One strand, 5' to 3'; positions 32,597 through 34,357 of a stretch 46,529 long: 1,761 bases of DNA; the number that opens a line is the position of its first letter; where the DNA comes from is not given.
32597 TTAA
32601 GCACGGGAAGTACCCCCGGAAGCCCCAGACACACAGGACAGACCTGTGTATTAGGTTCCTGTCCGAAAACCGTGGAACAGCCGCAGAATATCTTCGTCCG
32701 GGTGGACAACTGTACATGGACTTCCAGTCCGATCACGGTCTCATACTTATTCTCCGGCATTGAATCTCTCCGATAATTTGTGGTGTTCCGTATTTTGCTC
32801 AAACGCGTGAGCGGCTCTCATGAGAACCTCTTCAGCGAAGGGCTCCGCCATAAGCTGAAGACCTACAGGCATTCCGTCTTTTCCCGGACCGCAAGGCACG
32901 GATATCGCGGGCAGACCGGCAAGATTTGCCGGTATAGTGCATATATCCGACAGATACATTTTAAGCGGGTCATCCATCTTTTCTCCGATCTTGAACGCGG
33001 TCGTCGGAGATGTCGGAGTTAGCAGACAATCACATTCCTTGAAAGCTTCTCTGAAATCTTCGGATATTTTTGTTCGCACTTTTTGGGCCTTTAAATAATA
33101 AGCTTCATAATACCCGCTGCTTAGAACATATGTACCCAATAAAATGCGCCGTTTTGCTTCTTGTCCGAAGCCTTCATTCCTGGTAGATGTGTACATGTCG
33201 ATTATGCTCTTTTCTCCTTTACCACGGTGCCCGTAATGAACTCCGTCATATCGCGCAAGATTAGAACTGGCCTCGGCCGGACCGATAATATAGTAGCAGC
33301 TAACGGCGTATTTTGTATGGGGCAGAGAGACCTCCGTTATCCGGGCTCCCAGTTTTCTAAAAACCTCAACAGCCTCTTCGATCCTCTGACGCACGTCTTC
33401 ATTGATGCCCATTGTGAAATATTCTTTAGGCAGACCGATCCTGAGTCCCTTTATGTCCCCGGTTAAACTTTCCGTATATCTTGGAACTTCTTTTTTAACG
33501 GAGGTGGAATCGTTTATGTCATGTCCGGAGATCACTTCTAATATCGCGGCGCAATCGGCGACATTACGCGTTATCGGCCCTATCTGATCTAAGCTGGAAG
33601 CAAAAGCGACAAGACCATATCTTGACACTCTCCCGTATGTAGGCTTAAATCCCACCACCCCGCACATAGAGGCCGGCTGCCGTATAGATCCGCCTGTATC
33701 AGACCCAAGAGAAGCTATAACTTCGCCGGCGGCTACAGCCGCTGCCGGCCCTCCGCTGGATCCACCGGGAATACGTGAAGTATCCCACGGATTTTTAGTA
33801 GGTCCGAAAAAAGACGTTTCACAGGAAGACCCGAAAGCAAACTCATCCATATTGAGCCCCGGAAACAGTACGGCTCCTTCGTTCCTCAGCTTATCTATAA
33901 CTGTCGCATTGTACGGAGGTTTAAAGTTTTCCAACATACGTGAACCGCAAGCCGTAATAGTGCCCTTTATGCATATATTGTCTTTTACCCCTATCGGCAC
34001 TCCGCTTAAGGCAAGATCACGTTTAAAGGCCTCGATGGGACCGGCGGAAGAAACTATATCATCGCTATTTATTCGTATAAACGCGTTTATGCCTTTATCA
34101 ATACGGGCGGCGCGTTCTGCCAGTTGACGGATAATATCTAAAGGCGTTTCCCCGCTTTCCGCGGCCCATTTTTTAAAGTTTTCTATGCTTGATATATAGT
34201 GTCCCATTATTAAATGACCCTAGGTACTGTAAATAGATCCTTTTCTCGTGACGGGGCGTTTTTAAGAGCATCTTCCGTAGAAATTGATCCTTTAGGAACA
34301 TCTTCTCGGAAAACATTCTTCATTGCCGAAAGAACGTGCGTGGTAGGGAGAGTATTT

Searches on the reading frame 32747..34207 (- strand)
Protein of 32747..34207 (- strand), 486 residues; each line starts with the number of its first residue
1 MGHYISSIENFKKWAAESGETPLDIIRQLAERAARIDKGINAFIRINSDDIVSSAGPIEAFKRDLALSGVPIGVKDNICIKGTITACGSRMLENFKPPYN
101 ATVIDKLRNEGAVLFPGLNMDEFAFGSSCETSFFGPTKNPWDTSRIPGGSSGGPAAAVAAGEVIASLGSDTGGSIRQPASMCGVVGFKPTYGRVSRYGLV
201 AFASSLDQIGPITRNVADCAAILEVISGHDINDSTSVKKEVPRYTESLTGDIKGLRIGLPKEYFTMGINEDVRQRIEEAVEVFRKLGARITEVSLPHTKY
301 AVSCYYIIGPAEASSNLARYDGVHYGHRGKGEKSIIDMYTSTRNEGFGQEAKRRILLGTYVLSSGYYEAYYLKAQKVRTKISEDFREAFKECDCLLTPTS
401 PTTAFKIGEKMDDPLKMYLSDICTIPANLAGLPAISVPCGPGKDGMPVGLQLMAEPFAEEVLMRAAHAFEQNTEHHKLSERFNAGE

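Call 8: search_protein_families(library=ncbifam, proteins=[window:32747-34207:-])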
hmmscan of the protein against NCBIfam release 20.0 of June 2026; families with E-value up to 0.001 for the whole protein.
window:32747-34207:- (486 aa): 26 families (the best 25 are shown)
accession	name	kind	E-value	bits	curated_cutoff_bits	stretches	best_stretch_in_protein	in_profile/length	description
TIGR00132.1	gatA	equivalog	1.3e-187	624.3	481.1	1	24-474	14-465/466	Asp-tRNA(Asn)/Glu-tRNA(Gln) amidotransferase subunit GatA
NF005565.0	PRK07235.1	subfamily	1.4e-97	327.5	545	1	66-475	87-503/506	amidase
NF006631.0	PRK09201.1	equivalog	6.5e-94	315.3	461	1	15-472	16-454/466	AtzE family amidohydrolase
TIGR02715.1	amido_AtzE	subfamily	1e-90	304.9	425.75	1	21-472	15-447/452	AtzE family amidohydrolase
NF005688.0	PRK07488.1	equivalog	3.6e-86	289.9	532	1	21-473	26-466/474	indoleacetamide hydrolase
NF005517.0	PRK07139.1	equivalog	2.4e-85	286.9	546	1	62-472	32-432/439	amidase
NF004815.0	PRK06169.1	equivalog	9.8e-84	281.5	506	2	21-298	25-306/471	amidase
NF005450.0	PRK07042.1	equivalog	5.9e-75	252.5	458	2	20-295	21-296/464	amidase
NF006006.0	PRK08137.1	equivalog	7.1e-67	226.4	534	1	34-477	62-515/529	amidase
NF005460.0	PRK07056.1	subfamily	8.2e-64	216.2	447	1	21-474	23-454/457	amidase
NF004816.0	PRK06170.1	equivalog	6.6e-63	213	503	1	21-478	27-487/493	amidase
NF006043.0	PRK08186.1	subfamily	1.1e-62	212.4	487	2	12-297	13-295/600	allophanate hydrolase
NF005687.0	PRK07487.1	subfamily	7e-62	209.7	428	1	26-474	28-457/468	amidase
NF005686.0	PRK07486.1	subfamily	1.1e-61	209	465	2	25-298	33-313/486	amidase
TIGR02713.1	allophanate_hyd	equivalog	3.9e-59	200.6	511.05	1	53-475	15-415/563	allophanate hydrolase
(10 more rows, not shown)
